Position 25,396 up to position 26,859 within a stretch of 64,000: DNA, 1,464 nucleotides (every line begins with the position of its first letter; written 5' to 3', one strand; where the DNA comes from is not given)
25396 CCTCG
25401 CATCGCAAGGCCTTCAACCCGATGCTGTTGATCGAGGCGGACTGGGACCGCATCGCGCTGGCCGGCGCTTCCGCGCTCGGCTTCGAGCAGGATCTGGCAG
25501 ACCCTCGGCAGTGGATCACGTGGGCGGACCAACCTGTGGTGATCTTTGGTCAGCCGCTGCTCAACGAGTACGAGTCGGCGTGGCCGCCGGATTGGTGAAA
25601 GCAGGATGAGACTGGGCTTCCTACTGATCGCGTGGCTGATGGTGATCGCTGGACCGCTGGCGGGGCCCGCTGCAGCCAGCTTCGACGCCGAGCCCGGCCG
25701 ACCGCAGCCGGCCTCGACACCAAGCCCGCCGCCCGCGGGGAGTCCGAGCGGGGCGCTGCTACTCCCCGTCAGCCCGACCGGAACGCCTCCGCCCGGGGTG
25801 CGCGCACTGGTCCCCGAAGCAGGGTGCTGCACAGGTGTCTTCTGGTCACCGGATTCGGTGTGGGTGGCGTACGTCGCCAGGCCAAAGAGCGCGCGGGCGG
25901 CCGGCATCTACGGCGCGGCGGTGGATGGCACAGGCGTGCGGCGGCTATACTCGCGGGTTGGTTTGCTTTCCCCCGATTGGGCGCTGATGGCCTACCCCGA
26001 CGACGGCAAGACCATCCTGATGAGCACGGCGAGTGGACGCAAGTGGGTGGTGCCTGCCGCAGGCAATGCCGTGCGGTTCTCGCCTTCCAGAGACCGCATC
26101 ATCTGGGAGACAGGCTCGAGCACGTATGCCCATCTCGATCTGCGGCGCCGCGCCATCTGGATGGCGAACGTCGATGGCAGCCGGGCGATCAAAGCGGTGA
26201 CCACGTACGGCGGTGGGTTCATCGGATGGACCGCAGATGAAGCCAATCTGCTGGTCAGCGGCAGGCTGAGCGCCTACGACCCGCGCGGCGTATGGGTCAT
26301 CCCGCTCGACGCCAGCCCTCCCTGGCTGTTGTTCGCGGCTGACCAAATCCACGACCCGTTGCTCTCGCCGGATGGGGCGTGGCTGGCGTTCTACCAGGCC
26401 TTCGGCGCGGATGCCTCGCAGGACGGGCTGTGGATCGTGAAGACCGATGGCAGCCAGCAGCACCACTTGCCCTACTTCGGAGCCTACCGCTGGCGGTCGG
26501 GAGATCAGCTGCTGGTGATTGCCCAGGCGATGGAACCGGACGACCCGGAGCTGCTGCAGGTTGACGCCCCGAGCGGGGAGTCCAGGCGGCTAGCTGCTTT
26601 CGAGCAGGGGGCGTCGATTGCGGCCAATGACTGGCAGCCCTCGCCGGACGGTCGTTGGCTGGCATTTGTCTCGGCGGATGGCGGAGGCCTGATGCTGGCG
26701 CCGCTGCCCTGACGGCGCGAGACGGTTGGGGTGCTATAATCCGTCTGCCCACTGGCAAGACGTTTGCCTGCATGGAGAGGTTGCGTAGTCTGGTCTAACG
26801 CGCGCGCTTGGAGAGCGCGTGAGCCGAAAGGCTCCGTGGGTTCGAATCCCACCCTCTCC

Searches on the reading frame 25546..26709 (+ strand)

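Call 66: search_protein_families(library=pfam, max_evalue=0.001, proteins=[window:25546-26709:+])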
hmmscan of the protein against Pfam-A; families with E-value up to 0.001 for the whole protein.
window:25546-26709:+ (388 aa): 1 family
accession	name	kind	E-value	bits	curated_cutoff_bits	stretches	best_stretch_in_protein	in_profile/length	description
PF07676.18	PD40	-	1.4e-07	31.7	20.9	0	366-376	17-27/38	WD40-like Beta Propeller Repeat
